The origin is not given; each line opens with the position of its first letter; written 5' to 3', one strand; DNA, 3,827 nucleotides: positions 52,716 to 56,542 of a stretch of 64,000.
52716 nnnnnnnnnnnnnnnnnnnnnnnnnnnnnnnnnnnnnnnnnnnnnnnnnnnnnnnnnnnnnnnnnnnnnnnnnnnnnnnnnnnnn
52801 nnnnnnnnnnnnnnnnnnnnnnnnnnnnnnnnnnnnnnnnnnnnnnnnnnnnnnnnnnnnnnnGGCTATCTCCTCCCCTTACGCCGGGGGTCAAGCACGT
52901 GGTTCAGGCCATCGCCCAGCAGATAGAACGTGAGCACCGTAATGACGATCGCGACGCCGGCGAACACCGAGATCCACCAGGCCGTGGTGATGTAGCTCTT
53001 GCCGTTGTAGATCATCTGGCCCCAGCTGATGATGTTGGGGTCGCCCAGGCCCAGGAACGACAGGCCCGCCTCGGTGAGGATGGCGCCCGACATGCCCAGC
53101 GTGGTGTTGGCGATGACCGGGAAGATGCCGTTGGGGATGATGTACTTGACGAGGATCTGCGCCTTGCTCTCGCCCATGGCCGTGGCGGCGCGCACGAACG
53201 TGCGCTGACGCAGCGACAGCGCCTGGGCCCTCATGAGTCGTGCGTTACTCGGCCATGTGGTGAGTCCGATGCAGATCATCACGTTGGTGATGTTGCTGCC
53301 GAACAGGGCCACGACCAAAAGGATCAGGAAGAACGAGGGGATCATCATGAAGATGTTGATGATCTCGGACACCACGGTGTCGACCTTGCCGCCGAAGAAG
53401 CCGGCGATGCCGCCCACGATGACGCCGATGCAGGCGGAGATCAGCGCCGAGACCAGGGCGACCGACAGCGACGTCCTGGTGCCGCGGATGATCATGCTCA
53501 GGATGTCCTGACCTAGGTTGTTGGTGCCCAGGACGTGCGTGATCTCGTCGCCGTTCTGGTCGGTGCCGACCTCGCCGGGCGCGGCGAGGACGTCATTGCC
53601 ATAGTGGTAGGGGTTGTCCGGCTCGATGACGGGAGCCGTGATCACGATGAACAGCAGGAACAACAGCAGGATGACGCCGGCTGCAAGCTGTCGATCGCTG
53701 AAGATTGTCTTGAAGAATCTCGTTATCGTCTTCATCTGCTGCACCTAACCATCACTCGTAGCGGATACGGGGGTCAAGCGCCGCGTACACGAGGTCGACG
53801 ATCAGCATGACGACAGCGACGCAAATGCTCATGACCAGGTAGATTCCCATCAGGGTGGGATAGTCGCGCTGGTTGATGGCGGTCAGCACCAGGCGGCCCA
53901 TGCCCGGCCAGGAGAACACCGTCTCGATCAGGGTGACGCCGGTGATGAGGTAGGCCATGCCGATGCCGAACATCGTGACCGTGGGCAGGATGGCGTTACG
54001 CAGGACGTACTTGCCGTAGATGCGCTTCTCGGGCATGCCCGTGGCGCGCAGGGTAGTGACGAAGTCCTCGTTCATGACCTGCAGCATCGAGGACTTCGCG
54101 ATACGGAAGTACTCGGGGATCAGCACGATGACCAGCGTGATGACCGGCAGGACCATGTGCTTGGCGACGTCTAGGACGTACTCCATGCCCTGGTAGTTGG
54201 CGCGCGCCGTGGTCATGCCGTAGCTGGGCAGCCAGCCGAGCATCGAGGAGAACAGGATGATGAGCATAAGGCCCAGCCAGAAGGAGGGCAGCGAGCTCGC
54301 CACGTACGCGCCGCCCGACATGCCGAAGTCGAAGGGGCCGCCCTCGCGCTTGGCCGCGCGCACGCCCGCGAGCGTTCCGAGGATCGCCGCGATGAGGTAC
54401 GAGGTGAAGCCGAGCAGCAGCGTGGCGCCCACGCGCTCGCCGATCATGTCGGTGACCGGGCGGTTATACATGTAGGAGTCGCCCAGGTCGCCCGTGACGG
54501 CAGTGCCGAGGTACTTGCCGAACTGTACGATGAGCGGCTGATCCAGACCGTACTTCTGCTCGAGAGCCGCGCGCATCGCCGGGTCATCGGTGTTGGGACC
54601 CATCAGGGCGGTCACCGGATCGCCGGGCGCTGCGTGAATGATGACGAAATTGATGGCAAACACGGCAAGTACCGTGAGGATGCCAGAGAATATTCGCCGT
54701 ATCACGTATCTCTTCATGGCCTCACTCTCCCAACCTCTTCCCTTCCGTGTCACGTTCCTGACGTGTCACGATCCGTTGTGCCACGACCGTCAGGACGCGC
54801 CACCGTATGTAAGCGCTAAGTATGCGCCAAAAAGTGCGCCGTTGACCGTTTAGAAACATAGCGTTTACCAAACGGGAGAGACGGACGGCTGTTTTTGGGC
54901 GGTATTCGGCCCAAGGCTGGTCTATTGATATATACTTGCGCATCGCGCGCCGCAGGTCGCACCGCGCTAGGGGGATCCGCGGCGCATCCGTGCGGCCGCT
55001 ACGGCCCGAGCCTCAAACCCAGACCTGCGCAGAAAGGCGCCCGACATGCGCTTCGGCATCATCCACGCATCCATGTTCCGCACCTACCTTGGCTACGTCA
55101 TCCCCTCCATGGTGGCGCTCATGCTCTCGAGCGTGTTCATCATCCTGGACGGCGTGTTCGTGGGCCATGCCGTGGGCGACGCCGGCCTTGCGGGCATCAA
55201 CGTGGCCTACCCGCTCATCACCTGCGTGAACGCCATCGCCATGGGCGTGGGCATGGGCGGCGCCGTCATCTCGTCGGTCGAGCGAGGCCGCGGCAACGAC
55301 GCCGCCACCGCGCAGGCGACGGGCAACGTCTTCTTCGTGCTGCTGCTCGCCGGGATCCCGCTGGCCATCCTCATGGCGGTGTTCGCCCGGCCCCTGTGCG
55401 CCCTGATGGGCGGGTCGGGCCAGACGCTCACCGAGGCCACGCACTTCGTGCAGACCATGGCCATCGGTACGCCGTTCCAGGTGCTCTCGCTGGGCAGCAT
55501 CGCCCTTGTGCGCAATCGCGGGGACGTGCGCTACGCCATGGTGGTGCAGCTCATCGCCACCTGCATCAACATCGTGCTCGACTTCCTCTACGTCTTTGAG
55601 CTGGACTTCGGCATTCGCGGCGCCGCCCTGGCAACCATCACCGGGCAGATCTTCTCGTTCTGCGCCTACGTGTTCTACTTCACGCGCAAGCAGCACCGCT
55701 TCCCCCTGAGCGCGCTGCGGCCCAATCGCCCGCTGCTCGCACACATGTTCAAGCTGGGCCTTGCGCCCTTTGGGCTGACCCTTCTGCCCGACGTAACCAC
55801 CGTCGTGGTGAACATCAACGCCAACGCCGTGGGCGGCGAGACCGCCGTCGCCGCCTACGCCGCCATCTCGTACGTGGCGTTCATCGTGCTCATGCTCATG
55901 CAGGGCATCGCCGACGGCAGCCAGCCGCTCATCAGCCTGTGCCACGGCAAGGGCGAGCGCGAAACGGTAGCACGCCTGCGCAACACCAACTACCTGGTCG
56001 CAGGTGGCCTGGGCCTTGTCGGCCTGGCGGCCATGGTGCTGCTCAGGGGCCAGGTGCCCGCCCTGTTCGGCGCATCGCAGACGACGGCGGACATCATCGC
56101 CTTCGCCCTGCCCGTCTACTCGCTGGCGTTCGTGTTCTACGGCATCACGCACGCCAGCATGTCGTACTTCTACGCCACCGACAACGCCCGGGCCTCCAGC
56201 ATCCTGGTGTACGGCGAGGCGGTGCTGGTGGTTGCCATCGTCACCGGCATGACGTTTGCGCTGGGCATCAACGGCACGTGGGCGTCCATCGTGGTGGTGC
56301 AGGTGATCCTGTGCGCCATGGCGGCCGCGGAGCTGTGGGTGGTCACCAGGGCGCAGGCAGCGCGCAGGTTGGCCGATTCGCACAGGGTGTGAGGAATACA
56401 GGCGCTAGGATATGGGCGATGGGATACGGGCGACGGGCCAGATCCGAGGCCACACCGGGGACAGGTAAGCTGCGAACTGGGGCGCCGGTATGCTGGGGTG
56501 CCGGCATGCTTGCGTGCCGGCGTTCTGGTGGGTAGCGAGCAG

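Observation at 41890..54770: Dpp-type importer carrying three cytosolic M14-like peptidase paralogs and multiple binding proteins: candidate import-and-trim system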

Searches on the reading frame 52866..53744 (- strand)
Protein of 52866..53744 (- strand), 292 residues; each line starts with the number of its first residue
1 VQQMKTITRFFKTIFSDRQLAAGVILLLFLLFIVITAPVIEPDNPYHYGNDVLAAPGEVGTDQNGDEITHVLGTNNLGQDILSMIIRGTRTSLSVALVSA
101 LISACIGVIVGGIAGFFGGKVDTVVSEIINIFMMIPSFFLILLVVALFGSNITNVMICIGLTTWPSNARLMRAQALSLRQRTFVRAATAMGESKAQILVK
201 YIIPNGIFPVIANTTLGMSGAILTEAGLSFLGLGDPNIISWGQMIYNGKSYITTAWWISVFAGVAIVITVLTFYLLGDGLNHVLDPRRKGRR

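Call 3: search_protein_families(library=pfam, proteins=[window:52866-53744:-], max_evalue=0.01)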
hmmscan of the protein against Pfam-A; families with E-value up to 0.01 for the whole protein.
window:52866-53744:- (292 aa): 1 family
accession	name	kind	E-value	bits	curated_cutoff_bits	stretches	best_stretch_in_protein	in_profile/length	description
PF00528.27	BPD_transp_1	-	2.3e-30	106.1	26.4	1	107-289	1-183/184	Binding-protein-dependent transport system inner membrane component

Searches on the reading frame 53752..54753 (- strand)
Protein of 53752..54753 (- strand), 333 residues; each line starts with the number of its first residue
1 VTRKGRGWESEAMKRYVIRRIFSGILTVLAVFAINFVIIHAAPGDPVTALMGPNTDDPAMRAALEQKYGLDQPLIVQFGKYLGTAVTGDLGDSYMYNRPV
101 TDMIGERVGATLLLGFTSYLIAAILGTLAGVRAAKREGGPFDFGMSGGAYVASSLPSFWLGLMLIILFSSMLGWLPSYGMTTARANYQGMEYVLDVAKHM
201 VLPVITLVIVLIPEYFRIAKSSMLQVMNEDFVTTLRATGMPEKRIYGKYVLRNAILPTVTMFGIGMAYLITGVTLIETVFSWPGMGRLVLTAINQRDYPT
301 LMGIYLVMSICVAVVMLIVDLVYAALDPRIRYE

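Call 3: search_protein_families(library=pfam, proteins=[window:53752-54753:-], max_evalue=0.01)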
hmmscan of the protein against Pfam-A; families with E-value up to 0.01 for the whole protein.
window:53752-54753:- (333 aa): 3 families
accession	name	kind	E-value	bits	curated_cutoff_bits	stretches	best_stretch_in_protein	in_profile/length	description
PF00528.27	BPD_transp_1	-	4.7e-42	144.2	26.4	1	126-331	1-183/184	Binding-protein-dependent transport system inner membrane component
PF19300.4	BPD_transp_1_N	-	3.3e-11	43.8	23.8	1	13-93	1-92/114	Binding-prot-dependent transport system membrane comp, N-term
PF02687.27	FtsX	-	0.0052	17.3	25.5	0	109-181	49-116/120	FtsX-like permease C-terminal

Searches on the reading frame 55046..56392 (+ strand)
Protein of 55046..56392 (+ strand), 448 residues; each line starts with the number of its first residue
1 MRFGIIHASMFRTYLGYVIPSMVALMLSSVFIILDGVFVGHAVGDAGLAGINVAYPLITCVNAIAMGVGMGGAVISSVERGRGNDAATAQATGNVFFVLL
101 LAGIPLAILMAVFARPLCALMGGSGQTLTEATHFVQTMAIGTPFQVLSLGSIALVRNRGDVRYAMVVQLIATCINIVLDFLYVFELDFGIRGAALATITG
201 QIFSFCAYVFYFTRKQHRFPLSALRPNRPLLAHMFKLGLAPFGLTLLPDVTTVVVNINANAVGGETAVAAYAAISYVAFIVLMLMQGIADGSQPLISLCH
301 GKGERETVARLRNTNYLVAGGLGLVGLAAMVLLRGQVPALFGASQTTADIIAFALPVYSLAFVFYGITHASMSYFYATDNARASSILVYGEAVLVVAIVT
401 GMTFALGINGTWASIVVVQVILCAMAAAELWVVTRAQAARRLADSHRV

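Call 16: search_protein_families(library=pfam, proteins=[window:55046-56392:+], max_evalue=0.001)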
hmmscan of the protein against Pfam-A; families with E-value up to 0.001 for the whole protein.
window:55046-56392:+ (448 aa): 1 family
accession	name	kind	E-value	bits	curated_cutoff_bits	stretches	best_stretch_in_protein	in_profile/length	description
PF01554.23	MatE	-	1.2e-32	113.3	24.9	2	20-181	1-161/161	MatE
